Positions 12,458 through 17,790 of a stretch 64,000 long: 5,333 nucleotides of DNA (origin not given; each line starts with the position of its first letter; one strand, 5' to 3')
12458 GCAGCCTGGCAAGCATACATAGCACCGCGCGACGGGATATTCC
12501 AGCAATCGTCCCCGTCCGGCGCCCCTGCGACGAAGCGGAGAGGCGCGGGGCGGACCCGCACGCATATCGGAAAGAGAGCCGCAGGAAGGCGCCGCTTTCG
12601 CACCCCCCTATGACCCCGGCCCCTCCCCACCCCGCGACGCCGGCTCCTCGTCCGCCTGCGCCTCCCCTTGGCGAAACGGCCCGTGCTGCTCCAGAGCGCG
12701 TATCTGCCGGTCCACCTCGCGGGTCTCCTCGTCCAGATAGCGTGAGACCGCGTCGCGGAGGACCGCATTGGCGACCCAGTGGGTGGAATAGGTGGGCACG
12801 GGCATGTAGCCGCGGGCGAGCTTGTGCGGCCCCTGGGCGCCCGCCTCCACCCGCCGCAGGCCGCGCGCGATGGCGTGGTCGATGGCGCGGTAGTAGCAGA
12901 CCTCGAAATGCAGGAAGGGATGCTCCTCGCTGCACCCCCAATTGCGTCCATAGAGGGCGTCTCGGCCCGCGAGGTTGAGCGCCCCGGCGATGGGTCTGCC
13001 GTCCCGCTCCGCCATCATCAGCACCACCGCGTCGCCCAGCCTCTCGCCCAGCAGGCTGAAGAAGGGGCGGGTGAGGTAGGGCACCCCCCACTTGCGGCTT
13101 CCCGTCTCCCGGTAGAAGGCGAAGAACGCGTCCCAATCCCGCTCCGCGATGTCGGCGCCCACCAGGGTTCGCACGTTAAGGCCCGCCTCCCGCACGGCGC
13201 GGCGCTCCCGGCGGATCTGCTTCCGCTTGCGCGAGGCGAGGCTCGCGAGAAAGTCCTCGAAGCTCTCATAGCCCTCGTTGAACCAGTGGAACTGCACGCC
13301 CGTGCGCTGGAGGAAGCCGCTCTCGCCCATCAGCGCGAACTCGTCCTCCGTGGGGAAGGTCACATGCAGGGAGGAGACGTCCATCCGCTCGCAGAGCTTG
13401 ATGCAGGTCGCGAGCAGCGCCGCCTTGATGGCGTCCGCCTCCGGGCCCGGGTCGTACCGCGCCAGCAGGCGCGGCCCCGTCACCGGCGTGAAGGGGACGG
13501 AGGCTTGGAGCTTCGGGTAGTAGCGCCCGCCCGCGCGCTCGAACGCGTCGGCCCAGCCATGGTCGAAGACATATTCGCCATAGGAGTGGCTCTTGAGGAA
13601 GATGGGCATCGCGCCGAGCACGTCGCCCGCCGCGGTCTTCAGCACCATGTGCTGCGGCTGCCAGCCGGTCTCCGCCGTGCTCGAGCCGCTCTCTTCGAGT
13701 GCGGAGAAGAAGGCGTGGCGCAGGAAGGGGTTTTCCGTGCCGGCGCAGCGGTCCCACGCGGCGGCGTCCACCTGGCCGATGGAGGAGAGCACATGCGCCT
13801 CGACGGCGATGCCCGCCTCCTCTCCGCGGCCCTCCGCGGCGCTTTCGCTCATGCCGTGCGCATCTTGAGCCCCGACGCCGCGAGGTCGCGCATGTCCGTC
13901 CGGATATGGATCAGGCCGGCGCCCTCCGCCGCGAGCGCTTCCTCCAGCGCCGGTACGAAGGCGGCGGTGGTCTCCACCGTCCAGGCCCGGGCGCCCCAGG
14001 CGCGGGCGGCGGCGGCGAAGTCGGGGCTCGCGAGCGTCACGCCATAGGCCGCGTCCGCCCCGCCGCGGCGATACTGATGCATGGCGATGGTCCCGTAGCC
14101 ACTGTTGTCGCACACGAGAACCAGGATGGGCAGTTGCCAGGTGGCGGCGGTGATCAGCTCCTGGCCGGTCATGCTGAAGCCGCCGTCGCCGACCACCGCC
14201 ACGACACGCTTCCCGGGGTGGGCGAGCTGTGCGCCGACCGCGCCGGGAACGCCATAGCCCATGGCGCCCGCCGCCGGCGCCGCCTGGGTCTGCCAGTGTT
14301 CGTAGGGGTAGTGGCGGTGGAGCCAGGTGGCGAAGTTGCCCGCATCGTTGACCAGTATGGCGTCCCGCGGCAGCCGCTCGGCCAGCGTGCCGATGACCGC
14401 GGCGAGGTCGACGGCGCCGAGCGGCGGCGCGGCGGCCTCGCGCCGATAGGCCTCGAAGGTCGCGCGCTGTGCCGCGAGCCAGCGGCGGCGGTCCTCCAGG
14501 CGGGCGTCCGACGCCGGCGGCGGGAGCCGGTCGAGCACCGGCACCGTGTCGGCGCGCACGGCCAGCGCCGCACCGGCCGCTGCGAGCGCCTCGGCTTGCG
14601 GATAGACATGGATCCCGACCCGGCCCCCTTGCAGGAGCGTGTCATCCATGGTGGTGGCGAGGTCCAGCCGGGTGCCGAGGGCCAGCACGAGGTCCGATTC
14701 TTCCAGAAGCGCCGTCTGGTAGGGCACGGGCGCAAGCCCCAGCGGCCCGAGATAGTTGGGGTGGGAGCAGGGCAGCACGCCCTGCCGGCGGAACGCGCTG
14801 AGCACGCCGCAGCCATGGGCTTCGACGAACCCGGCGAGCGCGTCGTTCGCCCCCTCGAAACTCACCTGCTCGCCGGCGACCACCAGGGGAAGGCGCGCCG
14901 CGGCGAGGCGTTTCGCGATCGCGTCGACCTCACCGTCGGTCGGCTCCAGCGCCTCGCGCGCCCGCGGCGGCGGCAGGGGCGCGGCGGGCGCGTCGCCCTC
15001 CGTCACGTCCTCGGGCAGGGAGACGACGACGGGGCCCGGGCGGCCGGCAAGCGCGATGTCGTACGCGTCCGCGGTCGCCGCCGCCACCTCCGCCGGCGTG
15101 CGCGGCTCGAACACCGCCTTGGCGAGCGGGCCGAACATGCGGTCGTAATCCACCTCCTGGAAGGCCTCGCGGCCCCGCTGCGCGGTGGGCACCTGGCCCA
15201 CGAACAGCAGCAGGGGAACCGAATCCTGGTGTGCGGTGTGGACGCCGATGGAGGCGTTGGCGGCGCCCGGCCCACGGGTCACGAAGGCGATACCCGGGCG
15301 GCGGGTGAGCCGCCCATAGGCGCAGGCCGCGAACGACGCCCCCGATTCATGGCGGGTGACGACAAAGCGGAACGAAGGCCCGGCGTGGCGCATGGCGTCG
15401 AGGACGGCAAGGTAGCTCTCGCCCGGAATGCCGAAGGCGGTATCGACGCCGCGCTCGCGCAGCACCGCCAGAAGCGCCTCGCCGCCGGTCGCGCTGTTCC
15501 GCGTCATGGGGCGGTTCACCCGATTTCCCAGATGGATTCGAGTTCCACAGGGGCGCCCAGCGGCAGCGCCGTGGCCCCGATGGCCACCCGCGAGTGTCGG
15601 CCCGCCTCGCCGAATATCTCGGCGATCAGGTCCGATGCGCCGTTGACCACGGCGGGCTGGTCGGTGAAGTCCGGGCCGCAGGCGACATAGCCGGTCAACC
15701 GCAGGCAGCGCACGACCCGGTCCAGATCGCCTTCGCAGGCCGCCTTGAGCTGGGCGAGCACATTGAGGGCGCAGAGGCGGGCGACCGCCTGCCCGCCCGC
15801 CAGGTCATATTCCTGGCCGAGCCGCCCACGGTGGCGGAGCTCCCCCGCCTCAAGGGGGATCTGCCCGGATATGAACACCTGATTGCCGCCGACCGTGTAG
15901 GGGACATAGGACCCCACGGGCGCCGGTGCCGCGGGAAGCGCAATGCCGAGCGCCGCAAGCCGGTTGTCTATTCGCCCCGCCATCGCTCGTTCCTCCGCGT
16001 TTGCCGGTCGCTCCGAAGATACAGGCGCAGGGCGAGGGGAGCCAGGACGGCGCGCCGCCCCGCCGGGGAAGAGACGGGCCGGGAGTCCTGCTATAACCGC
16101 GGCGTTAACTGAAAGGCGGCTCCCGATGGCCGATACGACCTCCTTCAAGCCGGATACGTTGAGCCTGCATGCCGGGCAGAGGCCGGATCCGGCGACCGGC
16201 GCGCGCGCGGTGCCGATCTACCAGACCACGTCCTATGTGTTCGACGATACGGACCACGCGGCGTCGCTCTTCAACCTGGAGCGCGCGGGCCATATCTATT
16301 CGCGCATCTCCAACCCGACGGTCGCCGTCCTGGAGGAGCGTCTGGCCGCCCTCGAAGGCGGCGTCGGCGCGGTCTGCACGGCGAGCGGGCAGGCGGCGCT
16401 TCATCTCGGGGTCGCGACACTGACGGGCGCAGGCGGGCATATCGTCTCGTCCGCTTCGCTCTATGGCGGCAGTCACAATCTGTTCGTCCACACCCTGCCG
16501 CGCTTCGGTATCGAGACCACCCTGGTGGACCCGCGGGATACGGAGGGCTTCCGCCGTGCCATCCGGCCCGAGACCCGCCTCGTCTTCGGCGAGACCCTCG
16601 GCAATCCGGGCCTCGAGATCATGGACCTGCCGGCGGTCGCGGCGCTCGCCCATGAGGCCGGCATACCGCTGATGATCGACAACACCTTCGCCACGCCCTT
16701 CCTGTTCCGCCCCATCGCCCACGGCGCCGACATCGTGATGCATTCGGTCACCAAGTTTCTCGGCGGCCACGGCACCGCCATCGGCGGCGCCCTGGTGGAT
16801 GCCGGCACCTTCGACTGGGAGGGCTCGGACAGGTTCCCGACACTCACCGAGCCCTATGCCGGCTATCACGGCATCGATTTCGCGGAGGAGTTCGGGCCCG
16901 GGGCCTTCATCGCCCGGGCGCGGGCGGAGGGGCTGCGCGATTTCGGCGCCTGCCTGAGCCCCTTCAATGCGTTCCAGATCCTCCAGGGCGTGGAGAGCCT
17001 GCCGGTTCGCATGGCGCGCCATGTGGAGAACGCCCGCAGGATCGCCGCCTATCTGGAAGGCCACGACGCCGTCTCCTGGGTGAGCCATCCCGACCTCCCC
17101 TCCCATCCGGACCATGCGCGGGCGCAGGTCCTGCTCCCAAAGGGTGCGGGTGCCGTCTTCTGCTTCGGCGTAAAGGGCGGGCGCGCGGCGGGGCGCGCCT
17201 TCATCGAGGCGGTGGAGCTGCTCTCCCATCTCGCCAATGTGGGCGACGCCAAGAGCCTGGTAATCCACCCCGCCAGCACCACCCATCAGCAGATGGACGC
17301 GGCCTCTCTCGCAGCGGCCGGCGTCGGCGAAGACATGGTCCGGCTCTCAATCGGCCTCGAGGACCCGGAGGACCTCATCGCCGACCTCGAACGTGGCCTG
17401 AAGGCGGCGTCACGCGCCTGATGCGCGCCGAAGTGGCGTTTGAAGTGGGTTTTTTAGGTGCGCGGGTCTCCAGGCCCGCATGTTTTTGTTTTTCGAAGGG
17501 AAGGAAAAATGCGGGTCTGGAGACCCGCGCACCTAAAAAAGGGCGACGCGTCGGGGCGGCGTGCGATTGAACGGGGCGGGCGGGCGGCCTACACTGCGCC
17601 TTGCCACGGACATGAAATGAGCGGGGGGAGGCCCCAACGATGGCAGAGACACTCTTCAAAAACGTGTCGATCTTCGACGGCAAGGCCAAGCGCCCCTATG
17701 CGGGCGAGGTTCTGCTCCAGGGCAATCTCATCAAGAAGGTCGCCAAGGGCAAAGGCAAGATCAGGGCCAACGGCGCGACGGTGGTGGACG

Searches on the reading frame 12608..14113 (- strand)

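Call 53: search_protein_families(library=pfam, max_evalue=1, proteins=[window:12608-14113:-])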
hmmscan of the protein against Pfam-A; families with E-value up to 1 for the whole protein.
window:12608-14113:- (501 aa): 3 families
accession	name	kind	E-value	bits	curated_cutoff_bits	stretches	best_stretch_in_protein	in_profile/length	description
PF04339.18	FemAB_like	-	2.6e-161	537.3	27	1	111-482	1-369/369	Peptidogalycan biosysnthesis/recognition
PF13480.13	Acetyltransf_6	-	2.5e-17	63.8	22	1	294-426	1-136/143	Acetyltransferase (GNAT) domain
PF11860.13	Muramidase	-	0.19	12.4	22.3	1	275-334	99-153/175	N-acetylmuramidase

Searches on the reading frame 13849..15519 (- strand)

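Call 53: search_protein_families(library=pfam, max_evalue=1, proteins=[window:13849-15519:-])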
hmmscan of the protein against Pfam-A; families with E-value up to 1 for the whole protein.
window:13849-15519:- (556 aa): 6 families
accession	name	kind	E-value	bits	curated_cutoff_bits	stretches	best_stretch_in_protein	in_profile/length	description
PF02775.26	TPP_enzyme_C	-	2.4e-37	128.5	21.9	1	392-539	1-151/151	Thiamine pyrophosphate enzyme, C-terminal TPP binding domain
PF02776.23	TPP_enzyme_N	-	1e-36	125.7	26.8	1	11-125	2-116/119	Thiamine pyrophosphate enzyme, N-terminal TPP binding domain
PF00205.28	TPP_enzyme_M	-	6.2e-23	81.5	30.4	1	198-332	1-137/137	Thiamine pyrophosphate enzyme, central domain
PF17763.6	Asparaginase_C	-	0.066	13.6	34.6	1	439-497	28-85/114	Glutaminase/Asparaginase C-terminal domain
PF13292.11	DXP_synthase_N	-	0.18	11.5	21.2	1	412-473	109-172/274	1-deoxy-D-xylulose-5-phosphate synthase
PF09364.15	XFP_N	-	0.2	10.9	23.7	1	417-453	139-174/364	XFP N-terminal domain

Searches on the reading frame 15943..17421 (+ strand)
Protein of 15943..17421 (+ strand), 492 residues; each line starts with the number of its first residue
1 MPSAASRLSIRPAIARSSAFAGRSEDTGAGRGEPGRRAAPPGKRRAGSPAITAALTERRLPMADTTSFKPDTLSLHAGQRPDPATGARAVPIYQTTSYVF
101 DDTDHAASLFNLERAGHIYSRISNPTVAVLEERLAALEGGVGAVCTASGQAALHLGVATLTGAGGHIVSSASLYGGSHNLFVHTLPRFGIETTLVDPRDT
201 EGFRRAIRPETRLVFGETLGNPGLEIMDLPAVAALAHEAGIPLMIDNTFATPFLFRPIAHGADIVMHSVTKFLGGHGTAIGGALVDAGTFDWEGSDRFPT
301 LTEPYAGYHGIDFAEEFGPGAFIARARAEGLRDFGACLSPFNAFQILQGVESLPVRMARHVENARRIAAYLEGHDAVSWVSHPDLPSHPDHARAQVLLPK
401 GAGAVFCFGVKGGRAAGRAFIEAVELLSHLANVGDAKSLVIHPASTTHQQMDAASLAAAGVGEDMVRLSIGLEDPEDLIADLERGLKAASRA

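Call 17: search_protein_families(library=pfam, proteins=[window:15943-17421:+])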
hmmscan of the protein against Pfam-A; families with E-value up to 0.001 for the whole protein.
window:15943-17421:+ (492 aa): 2 families
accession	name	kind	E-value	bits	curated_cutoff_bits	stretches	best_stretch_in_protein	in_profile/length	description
PF01053.26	Cys_Met_Meta_PP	-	1.4e-129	432.4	27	1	71-487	1-381/381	Cys/Met metabolism PLP-dependent enzyme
PF01212.27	Beta_elim_lyase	-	0.00066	19.5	27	0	124-377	31-271/288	Beta-eliminating lyase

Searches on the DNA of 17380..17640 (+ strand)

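Call 46: search_rna_families(source=window, start=17380, end=17640, threshold=evalue, max_evalue=1)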
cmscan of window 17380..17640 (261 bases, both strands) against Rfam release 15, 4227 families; matches with E-value up to 1: 12.
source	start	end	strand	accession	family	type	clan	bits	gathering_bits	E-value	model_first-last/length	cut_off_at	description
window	17452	17538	+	RF01061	mir-548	Gene; miRNA;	-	49.3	90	3.5e-09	1-84/84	no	mir-548 microRNA precursor family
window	17449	17541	-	RF03642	MIR5743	Gene; miRNA;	-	35.7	111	1.3e-05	1-81/81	no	MIR5743 microRNA precursor family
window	17463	17527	+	RF03834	mir-3173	Gene; miRNA;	-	31.9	84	0.00033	1-80/80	no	mir-3173 microRNA precursor family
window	17452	17538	+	RF00879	mir-615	Gene; miRNA;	-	31.5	90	0.0013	1-85/85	no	mir-615 microRNA precursor family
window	17460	17530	+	RF03861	mir-4484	Gene; miRNA;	-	29.7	90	0.0013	1-89/89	no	mir-4484 microRNA precursor family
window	17463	17527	-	RF03834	mir-3173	Gene; miRNA;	-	28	84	0.003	1-80/80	no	mir-3173 microRNA precursor family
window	17451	17537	+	RF01027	mir-765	Gene; miRNA;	-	26.3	130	0.0028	1-114/114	no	mir-765 microRNA precursor family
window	17447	17540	+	RF00703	mir-139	Gene; miRNA;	-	20.9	51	0.034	1-68/68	no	mir-139 microRNA precursor family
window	17449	17542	+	RF04047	mir-9228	Gene; miRNA;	-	20.8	100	0.027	1-85/85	no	mir-9228 microRNA precursor family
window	17446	17551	+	RF03398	mir-3552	Gene; miRNA;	-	20.2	120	0.084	1-105/105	no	mir-3552 microRNA precursor family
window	17461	17529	+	RF00805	mir-351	Gene; miRNA;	-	19.6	70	0.07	1-75/75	no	mir-351 microRNA precursor family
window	17466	17524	+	RF01790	htlv_FSE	Cis-reg; frameshift_element;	-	17.9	45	0.47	1-43/43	no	ribosomal frameshift site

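Call 55: search_dna_similar(query=window:17446-17544:+, collection=plasmids, mode=distant, max_evalue=0.001, max_rows=25)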
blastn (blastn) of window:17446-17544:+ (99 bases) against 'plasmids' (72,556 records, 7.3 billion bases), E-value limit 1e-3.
No match.
